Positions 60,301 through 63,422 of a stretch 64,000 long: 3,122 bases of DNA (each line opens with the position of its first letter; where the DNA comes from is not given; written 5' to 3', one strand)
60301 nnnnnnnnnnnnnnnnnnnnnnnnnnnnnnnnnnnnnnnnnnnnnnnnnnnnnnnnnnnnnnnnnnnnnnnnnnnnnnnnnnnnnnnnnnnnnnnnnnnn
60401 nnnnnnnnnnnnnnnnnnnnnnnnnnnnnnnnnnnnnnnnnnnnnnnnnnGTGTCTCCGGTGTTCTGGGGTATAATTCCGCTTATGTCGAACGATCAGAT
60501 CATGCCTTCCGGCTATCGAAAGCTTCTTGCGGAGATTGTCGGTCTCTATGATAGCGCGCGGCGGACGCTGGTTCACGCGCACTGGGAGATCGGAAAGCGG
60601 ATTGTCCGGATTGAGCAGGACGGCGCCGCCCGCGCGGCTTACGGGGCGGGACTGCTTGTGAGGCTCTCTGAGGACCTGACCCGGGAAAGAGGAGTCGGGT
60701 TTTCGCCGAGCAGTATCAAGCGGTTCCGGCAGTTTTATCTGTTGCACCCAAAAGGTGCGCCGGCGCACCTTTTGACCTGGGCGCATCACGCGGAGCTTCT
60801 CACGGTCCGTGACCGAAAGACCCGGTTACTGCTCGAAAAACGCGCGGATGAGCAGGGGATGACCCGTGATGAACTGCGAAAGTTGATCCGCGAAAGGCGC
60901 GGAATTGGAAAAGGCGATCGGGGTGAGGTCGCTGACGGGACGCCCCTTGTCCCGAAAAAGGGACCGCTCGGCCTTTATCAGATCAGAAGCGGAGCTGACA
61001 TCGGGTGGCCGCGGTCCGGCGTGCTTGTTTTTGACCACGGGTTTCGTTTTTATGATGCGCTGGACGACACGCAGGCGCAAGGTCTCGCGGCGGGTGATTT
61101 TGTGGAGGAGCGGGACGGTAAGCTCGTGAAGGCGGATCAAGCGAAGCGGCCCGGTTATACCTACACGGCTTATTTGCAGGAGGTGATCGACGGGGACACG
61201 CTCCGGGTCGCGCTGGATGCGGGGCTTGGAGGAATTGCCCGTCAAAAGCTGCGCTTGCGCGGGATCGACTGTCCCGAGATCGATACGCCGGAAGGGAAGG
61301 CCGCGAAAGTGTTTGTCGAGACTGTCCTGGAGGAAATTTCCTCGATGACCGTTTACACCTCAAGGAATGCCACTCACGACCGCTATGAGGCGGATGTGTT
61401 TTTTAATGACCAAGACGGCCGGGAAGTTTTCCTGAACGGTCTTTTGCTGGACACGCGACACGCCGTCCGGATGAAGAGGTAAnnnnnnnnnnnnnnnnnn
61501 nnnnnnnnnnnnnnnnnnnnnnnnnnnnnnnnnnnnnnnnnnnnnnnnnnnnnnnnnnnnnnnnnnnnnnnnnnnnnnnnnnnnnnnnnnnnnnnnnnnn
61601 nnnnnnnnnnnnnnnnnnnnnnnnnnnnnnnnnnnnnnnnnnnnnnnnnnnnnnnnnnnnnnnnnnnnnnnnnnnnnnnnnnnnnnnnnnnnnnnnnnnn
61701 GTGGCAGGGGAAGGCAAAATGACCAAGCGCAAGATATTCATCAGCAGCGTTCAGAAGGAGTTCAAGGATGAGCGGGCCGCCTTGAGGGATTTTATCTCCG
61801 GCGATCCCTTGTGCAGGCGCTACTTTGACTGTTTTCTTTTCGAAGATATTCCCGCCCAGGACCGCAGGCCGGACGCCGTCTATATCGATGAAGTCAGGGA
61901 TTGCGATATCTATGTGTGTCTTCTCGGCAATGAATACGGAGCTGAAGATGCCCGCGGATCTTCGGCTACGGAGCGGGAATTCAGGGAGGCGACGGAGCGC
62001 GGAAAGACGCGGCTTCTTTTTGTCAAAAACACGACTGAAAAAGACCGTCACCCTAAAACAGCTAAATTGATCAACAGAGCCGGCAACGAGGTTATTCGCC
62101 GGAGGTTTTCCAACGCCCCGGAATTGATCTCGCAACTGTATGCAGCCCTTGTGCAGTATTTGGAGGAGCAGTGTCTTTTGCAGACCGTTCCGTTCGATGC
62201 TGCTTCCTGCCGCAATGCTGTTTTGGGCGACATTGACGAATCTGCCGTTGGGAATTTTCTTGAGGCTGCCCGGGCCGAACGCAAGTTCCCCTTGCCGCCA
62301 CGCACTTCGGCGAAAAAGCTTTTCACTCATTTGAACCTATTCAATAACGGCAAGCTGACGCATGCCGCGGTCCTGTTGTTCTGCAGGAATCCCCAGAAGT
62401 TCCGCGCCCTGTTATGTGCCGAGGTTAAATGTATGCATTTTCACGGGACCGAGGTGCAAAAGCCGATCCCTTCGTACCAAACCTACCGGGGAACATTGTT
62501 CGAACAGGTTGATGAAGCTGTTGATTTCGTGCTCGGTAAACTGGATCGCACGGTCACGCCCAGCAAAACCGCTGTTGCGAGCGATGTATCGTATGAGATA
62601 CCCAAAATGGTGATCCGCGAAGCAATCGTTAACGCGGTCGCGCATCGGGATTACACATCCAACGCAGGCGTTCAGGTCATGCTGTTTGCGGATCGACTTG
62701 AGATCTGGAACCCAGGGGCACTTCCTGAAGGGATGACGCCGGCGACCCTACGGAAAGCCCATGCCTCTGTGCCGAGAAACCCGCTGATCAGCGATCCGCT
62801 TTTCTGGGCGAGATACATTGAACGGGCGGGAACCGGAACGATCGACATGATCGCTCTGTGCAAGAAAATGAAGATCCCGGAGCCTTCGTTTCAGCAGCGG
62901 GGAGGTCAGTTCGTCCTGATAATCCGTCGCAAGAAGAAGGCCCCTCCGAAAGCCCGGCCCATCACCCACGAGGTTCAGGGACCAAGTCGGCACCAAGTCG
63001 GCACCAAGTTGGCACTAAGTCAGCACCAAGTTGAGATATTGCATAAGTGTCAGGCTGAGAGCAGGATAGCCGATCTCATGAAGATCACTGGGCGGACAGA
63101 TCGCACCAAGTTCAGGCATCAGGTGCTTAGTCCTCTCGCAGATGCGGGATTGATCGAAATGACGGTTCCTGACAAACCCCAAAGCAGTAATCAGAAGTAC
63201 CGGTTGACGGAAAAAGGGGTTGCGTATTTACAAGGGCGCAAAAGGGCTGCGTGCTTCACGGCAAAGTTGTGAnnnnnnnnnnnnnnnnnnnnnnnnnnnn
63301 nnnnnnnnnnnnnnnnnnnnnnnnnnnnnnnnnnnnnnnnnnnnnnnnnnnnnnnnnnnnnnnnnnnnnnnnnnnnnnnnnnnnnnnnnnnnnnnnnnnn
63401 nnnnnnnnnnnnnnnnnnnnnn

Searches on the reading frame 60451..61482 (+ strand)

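Call 74: search_protein_families(library=pfam, proteins=[window:60451-61482:+], max_evalue=0.001)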
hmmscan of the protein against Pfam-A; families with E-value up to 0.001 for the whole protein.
window:60451-61482:+ (343 aa): 1 family
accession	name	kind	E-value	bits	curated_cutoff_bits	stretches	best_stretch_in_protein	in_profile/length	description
PF17761.7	DUF1016_N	-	1.8e-22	80.3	32.8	1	35-148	16-132/137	DUF1016 N-terminal domain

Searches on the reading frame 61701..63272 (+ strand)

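Call 74: search_protein_families(library=pfam, proteins=[window:61701-63272:+], max_evalue=0.001)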
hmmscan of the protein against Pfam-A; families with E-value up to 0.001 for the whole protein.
window:61701-63272:+ (523 aa): 3 families
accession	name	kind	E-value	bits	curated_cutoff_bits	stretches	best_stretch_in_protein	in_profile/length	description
PF13271.11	DUF4062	-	2.9e-22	79.1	24.7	1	11-97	1-82/82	Domain of unknown function (DUF4062)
PF13749.12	HATPase_c_4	-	3.6e-20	72.2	26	1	323-408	3-89/89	Putative ATP-dependent DNA helicase recG C-terminal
PF21247.3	Fic-like_C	-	2.2e-14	53.5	27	1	444-503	3-64/64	Filamentation induced by cAMP protein Fic-like, C-terminal domain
